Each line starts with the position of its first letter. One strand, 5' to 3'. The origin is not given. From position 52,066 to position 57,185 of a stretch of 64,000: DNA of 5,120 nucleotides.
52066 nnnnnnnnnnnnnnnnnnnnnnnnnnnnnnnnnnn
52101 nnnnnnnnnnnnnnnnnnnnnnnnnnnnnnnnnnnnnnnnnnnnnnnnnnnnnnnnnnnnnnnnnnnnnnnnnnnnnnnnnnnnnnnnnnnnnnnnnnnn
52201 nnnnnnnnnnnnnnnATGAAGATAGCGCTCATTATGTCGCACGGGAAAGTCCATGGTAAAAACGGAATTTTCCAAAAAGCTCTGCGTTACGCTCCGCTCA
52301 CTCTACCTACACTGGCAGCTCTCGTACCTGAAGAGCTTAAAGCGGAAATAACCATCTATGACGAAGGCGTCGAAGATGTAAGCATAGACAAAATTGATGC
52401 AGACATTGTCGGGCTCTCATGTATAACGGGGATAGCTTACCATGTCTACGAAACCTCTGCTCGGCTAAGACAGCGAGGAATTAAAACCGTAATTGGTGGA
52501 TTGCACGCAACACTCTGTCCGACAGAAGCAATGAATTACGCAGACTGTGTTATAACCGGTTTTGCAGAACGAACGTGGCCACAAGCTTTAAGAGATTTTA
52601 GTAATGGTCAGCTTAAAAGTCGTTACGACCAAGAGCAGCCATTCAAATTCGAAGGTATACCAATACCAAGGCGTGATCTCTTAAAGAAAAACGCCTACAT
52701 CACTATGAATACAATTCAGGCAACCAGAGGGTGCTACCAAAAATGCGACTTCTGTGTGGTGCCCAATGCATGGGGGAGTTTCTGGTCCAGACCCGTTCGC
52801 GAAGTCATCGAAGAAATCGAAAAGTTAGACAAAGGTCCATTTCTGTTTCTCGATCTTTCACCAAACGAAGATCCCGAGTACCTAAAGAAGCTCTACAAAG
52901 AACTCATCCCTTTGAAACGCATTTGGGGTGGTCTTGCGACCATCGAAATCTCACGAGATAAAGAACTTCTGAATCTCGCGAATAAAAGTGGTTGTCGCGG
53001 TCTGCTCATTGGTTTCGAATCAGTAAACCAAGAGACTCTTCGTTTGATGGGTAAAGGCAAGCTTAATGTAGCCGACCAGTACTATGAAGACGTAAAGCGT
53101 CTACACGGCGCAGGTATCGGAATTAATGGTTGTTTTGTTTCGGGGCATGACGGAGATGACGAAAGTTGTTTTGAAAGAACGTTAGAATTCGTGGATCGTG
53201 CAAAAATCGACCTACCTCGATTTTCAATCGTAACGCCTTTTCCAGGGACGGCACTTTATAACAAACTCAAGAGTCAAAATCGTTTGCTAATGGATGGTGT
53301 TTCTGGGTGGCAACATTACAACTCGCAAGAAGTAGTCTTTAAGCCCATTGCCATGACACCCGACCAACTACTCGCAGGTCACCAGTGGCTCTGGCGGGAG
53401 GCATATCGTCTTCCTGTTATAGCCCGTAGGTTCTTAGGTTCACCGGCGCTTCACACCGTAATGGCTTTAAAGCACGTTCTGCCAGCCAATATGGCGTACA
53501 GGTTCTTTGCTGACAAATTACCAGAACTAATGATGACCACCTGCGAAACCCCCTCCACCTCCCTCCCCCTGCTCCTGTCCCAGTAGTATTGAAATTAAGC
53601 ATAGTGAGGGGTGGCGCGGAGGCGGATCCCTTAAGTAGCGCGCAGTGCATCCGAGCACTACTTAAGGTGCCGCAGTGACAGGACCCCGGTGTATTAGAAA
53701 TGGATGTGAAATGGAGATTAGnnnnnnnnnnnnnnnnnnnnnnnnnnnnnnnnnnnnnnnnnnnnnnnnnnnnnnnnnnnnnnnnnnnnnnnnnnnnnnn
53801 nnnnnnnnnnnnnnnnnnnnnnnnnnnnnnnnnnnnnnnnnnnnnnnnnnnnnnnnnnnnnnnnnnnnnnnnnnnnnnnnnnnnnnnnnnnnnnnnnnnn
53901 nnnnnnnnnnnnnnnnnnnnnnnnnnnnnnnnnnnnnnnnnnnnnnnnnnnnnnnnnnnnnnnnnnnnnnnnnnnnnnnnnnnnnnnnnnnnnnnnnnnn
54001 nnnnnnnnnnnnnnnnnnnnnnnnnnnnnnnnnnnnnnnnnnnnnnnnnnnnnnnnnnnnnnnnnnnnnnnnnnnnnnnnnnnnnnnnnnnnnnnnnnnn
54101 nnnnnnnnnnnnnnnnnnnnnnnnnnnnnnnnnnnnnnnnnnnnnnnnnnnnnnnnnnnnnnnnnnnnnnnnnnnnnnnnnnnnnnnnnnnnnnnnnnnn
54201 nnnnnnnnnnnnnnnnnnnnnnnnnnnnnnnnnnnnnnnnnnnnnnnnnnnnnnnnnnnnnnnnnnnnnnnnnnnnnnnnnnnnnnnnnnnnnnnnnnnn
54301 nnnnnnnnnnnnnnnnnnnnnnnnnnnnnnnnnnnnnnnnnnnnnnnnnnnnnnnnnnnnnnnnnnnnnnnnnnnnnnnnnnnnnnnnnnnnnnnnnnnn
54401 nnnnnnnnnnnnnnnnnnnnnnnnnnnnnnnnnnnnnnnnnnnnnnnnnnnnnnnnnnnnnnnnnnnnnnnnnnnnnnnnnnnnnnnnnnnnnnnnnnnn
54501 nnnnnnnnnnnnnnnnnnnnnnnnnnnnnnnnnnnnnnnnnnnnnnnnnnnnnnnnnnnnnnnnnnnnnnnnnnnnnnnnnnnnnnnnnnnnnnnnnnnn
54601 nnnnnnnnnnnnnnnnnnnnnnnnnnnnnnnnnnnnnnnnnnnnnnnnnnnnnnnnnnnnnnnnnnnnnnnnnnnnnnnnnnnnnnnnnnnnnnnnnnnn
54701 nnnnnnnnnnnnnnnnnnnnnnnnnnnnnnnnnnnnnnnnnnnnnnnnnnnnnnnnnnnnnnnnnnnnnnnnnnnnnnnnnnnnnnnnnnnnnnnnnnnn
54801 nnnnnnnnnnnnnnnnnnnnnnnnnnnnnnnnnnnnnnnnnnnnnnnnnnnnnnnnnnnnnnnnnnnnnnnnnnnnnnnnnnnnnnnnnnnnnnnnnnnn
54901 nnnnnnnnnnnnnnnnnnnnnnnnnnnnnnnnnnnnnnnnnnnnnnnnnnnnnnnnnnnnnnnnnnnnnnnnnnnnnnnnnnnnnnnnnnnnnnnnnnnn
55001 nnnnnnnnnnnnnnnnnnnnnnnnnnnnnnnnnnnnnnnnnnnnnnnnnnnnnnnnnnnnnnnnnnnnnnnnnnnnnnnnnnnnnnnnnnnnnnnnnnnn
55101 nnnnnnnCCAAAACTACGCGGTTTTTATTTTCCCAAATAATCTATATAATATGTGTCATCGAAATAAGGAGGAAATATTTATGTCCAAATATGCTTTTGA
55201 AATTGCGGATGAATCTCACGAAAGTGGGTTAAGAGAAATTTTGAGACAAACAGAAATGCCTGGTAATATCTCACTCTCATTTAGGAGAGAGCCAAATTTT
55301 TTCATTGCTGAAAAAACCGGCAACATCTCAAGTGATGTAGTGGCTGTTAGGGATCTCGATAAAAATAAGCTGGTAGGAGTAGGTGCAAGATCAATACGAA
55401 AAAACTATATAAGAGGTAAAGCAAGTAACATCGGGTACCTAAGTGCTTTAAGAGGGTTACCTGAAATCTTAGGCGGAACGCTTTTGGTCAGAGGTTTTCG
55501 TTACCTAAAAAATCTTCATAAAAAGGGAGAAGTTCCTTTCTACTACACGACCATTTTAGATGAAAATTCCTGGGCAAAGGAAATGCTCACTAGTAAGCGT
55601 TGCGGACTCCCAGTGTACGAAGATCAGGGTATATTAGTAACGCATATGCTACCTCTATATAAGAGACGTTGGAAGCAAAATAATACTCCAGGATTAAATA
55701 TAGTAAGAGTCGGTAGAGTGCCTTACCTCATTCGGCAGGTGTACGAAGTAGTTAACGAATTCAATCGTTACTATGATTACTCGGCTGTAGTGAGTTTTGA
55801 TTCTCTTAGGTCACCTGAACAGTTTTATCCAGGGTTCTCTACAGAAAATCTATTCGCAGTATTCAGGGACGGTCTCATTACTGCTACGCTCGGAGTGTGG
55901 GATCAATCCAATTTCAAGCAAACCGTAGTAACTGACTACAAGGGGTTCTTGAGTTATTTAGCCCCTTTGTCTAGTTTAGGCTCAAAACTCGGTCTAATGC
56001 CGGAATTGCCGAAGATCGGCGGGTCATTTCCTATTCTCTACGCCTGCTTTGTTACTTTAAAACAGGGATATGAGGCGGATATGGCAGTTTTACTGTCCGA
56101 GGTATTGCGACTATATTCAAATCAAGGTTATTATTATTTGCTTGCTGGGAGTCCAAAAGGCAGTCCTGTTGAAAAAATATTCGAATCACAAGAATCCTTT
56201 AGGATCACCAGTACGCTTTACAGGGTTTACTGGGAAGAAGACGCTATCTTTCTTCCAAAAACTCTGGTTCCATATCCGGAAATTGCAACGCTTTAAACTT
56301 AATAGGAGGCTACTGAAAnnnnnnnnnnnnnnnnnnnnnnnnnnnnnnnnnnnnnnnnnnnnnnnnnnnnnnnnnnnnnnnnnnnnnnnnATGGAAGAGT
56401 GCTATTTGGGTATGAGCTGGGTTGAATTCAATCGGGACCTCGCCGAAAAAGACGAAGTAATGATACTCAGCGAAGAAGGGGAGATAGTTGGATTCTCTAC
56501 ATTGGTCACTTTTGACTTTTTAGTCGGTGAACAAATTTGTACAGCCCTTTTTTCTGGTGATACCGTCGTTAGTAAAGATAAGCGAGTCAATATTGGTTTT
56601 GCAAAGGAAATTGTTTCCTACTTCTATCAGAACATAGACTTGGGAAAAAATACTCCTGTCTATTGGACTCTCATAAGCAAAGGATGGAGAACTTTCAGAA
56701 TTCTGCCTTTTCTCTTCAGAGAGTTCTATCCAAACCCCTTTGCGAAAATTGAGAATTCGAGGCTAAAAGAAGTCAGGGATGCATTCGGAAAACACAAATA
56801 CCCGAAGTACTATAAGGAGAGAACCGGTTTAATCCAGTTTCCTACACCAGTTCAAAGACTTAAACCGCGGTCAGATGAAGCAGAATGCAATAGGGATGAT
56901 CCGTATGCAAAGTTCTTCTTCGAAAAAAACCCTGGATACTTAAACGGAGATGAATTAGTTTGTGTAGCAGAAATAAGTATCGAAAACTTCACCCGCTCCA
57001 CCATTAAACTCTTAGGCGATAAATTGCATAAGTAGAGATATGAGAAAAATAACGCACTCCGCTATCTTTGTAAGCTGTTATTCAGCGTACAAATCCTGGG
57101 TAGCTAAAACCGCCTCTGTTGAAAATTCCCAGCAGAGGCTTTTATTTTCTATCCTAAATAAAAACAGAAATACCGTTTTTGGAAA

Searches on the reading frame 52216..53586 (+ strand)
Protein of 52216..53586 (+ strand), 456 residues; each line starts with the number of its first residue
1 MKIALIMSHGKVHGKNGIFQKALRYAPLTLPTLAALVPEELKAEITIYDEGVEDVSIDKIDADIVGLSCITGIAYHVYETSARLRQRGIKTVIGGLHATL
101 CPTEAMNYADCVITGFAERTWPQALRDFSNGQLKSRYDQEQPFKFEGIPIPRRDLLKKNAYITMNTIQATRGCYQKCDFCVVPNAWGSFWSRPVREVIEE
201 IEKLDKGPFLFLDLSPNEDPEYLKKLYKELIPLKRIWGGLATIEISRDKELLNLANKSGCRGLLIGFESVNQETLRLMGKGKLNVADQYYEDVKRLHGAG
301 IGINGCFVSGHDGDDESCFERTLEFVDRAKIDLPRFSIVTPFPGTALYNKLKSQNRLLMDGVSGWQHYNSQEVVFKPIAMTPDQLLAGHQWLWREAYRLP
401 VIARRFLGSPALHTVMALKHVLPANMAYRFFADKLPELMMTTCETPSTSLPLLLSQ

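Call 5: search_protein_families(library=pfam, proteins=[window:52216-53586:+], max_evalue=0.01)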
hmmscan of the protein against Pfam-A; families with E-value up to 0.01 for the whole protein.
window:52216-53586:+ (456 aa): 3 families
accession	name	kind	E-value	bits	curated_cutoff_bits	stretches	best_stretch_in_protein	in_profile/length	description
PF04055.27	Radical_SAM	-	1.9e-14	54.6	29.5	1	168-326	2-166/166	Radical SAM superfamily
PF02310.24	B12-binding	-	6.4e-09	36.1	32.1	1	56-122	46-118/121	B12 binding domain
PF13282.11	DUF4070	-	0.0048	17.4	22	1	345-406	1-58/144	Domain of unknown function (DUF4070)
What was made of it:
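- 52216..53586 (+): Context: first B12-binding radical-SAM gene (rSAM1) of the conserved cassette. Its own SD, AAGGAG, is at 52203-52208. Pfam B12-binding plus Radical_SAM (call 5).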

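Call 7: search_protein_families(library=ncbifam, proteins=[window:52216-53586:+], max_evalue=0.01)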
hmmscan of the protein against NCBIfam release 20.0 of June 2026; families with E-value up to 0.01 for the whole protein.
window:52216-53586:+ (456 aa): 22 families
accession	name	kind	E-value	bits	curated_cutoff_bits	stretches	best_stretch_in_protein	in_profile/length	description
TIGR03471.1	HpnJ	equivalog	1.2e-22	80.4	577.6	1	158-358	194-394/472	hopanoid biosynthesis associated radical SAM protein HpnJ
TIGR02026.1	BchE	equivalog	1.3e-21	77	481.35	1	164-391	194-422/497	magnesium-protoporphyrin IX monomethyl ester anaerobic oxidative cyclase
TIGR04479.1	bcpD_PhpK_rSAM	subfamily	5.9e-18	64.5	600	1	161-333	238-413/504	PhpK family radical SAM P-methyltransferase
TIGR04014.1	B12_SAM_MJ_0865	equivalog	1.8e-17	63.2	360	2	262-355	271-362/434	methyl-coenzyme M reductase glutamine C-methyltransferase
TIGR04013.1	B12_SAM_MJ_1487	hypoth_equivalog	2.2e-15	56.4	251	1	32-203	15-191/382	TIGR04013 family B12-binding domain/radical SAM domain-containing protein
TIGR04072.2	rSAM_ladder_B12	equivalog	2.7e-13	49.4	360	1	39-330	48-350/443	lipid biosynthesis B12-binding/radical SAM protein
TIGR00089.1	TIGR00089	subfamily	3.8e-11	42.4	251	1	104-346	87-335/429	MiaB/RimO family radical SAM methylthiotransferase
NF050148.1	rSAM_ApyD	equivalog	4.2e-10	38.7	750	1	248-440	287-475/645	RiPP biosynthesis radical SAM protein ApyD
TIGR04385.1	B12_rSAM_cofa1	equivalog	4.5e-08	32.7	450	1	155-328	186-363/438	B12 lower ligand biosynthesis radical SAM protein BzaD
TIGR01125.1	TIGR01125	equivalog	2.5e-07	30.1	356.95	1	167-206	140-179/432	30S ribosomal protein S12 methylthiotransferase RimO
TIGR01579.1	MiaB-like-C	equivalog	2.9e-07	30.1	357.05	1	161-331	137-320/416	tRNA (N(6)-L-threonylcarbamoyladenosine(37)-C(2))-methylthiotransferase MtaB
NF038361.1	rSAM_Sden_1168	equivalog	5e-07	28.6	575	1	167-352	285-474/560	Sden_1168 family B12-binding radical SAM P-methyltransferase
TIGR01578.1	MiaB-like-B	hypoth_equivalog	8.6e-07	28.1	314.7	1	159-204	129-174/421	tRNA (N(6)-L-threonylcarbamoyladenosine(37)-C(2))-methylthiotransferase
TIGR01574.1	miaB-methiolase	equivalog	2.5e-06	26.8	355.3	1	161-205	142-186/437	tRNA (N6-isopentenyl adenosine(37)-C2)-methylthiotransferase MiaB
TIGR04367.1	HpnR_B12_rSAM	equivalog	6.5e-06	24.9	650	1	150-350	166-372/490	hopanoid C-3 methylase HpnR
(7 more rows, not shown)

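Call 12: find_related_loci(query=window:52216-53586:+, collection=genome_contigs, flank=6000)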
Query window:52216-53586:+ (456 aa) in genome_contigs; peptide patterns used: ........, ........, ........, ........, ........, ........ (x = any residue, [..] = any of these).
23 stretches matched a pattern; 1 encode a relative of the query (tblastn E <= 1e-3); 1 distinct loci.
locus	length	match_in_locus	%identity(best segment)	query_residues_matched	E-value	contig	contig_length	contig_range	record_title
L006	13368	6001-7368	95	1-456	0e+0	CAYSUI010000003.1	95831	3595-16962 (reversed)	MAG TPA_asm: uncultured Candidatus Saccharibacteria bacterium isolate SRP298887_co1_137 genome assembly, contig: NODE_88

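Call 14: find_homologous_proteins(query=window:52216-53586:+, max_evalue=1e-30)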
Query window:52216-53586:+ (456 aa): 4100 proteins with E <= 1e-30 among 8000 candidates; the best 120 are listed.
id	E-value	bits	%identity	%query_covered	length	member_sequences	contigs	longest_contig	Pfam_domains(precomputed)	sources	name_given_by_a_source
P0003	0.0e+0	1059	100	100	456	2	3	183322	PF04055.28,PF02310.25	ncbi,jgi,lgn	-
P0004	6.4e-196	670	65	98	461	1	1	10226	PF04055.28,PF02310.25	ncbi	-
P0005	6.0e-194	663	64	98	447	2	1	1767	PF04055.28,PF13282.12,PF02310.25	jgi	jgi:radical SAM superfamily enzyme YgiQ (UPF0313 family)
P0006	4.3e-192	657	62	97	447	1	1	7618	PF04055.28,PF13282.12,PF02310.25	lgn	-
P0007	1.7e-190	652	63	96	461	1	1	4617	PF04055.28,PF02310.25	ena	-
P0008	1.9e-189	649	63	97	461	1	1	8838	PF04055.28,PF02310.25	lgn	-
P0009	2.0e-189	648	62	100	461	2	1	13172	PF04055.28,PF13282.12,PF02310.25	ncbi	-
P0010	8.3e-189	646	62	97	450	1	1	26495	PF04055.28,PF02310.25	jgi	jgi:radical SAM superfamily enzyme YgiQ (UPF0313 family)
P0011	8.7e-189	646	63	96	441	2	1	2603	PF04055.28,PF02310.25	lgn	-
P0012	2.6e-187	642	62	96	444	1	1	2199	PF04055.28,PF02310.25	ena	-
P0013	1.8e-186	639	63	98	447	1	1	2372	PF04055.28,PF02310.25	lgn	-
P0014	2.2e-186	638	63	97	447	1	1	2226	PF04055.28,PF02310.25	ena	-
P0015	3.6e-186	638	61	98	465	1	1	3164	PF04055.28,PF02310.25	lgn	-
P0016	1.0e-185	636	63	96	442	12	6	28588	PF04055.28,PF02310.25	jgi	jgi:radical SAM superfamily enzyme YgiQ (UPF0313 family)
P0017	3.5e-185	635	61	98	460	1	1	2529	PF04055.28,PF02310.25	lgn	-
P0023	7.6e-174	597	59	99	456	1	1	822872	PF04055.28,PF02310.25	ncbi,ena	-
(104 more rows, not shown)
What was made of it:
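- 52216..53586 (+): More than 4100 homologues at E<=1e-30 (call 14).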

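Call 15: find_encoding_contigs(protein=P0004, flank=8000, max_places=2)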
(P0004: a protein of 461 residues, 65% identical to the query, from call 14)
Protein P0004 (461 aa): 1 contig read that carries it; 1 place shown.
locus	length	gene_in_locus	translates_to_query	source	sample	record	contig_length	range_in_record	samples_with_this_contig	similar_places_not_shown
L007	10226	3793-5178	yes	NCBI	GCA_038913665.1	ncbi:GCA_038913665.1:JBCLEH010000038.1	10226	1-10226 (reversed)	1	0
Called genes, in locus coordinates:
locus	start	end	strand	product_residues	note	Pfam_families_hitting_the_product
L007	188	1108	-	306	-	-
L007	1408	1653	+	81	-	-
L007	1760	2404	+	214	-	PF00239:Resolvase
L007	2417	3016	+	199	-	PF00239:Resolvase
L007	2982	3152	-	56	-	-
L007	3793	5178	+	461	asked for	PF02310:B12-binding, PF04055:Radical_SAM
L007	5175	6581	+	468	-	PF04055:Radical_SAM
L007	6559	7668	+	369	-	-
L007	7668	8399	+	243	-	-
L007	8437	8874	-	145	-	PF14248:DUF4345 (weak)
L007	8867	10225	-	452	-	?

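Call 16: find_encoding_contigs(protein=P0010, flank=8000, max_places=2)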
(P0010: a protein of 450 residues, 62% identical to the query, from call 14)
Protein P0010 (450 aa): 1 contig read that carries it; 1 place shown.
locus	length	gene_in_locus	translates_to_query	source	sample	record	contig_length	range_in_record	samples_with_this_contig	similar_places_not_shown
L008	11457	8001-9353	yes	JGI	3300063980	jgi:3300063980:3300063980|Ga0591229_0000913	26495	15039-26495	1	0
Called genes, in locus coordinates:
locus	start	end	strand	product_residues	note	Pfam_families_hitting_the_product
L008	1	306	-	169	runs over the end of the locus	-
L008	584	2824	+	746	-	PF24684:Vgb_lyase (faint), PF07494:Reg_prop (faint)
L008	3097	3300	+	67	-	-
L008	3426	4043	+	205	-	-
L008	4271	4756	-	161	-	PF07963:N_methyl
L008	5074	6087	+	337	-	PF08100:Dimerisation, PF00891:Methyltransf_2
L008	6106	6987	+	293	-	PF00583:Acetyltransf_1, PF13673:Acetyltransf_10 (weak), PF13508:Acetyltransf_7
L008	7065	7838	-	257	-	PF04199:Cyclase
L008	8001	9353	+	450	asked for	PF02310:B12-binding, PF04055:Radical_SAM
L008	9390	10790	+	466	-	PF04055:Radical_SAM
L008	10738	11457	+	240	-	?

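Call 17: find_encoding_contigs(protein=P0023, flank=8000, max_places=2)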
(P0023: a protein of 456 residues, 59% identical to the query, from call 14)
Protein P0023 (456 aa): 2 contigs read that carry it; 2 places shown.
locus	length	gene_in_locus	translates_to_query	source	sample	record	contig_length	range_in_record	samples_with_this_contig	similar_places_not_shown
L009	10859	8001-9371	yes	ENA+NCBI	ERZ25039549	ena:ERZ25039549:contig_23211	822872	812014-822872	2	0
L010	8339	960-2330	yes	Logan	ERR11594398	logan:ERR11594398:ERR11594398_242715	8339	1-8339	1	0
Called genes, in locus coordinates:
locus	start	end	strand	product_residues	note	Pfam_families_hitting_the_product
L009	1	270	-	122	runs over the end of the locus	-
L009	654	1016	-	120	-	PF05973:Gp49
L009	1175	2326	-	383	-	PF26125:AcrVA2-like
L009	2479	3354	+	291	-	PF18884:TSP3_bac (faint)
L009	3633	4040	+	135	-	-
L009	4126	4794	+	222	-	PF02586:SRAP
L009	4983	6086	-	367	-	-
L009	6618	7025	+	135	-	-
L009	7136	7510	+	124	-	-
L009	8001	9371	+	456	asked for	PF02310:B12-binding, PF04055:Radical_SAM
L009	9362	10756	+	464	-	PF04055:Radical_SAM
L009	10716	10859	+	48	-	?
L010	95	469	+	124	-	-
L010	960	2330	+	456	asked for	PF02310:B12-binding, PF04055:Radical_SAM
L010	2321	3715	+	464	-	PF04055:Radical_SAM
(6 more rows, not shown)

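Call 35: find_related_loci(query=A1, collection=metagenome_contigs, flank=8000)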
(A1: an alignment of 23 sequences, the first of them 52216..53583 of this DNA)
Query A1 (456 aa) in metagenome_contigs; peptide patterns used: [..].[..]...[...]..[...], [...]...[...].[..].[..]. (x = any residue, [..] = any of these).
600 stretches matched a pattern (row limit reached: there are more); 549 encode a relative of the query (tblastn E <= 1e-3); the best 80 are kept; 80 distinct loci.
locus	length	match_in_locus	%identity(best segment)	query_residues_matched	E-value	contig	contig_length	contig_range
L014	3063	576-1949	56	1-456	1e-179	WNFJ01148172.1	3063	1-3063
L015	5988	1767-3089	56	1-445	4e-171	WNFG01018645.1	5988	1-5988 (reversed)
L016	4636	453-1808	56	1-456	2e-173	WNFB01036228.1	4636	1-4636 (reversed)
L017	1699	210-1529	56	1-444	0e+0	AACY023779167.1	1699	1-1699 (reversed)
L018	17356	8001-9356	55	1-456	7e-167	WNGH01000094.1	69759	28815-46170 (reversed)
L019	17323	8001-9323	56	1-445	5e-167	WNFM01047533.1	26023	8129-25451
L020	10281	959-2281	56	1-445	2e-166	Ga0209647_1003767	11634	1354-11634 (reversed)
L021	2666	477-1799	56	1-445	2e-176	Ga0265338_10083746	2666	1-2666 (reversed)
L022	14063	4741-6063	56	1-445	4e-166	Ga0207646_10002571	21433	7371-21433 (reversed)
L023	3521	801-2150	55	1-453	1e-172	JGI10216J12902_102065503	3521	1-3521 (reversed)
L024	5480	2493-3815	54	1-445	4e-166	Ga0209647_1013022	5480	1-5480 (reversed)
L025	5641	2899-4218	55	1-444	5e-165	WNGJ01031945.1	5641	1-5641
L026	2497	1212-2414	56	1-405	2e-165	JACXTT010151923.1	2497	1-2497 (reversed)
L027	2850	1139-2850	53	1-445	2e-163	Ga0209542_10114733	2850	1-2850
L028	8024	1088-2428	51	1-451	1e-149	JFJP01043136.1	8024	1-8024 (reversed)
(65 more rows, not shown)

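Call 42: search_solved_structures(query=window:52216-53586:+, max_evalue=0.001)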
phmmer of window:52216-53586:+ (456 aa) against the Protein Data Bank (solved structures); distinct sequences matched with E-value up to 0.001: 2.
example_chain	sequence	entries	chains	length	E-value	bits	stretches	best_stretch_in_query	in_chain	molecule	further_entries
9ccb_A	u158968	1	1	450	3e-12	49.5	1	147-353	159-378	Radical SAM core domain-containing protein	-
6fd2_B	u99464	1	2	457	0.0007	21.9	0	94-349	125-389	Putative apramycin biosynthetic oxidoreductase 4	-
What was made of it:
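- Tried and rejected: the best PDB hit for rSAM1 is an unnamed radical-SAM protein, 9ccb (call 42);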

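Call 51: search_protein_families(library=padloc, proteins=[window:52216-53586:+], max_evalue=0.01)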
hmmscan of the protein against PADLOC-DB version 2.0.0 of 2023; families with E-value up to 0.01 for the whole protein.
window:52216-53586:+ (456 aa): 0 families

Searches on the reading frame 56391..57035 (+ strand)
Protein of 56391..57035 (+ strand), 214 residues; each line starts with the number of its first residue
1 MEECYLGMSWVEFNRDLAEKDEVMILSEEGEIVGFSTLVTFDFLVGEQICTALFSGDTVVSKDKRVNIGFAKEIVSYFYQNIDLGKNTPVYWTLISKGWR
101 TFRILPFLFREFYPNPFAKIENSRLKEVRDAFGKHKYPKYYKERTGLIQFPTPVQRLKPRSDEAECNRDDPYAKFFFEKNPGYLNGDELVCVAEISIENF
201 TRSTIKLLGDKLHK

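Call 41: search_solved_structures(query=window:56391-57035:+, max_evalue=10)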
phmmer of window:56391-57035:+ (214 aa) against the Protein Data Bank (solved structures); distinct sequences matched with E-value up to 10: 1.
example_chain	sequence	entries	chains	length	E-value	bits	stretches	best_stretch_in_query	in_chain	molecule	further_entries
8hbs_A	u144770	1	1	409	1.5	11.5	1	66-133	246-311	Glycylpeptide N-tetradecanoyltransferase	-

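Call 51: search_protein_families(library=padloc, proteins=[window:56391-57035:+], max_evalue=0.01)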
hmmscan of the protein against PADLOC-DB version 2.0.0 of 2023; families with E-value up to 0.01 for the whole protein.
window:56391-57035:+ (214 aa): 0 families
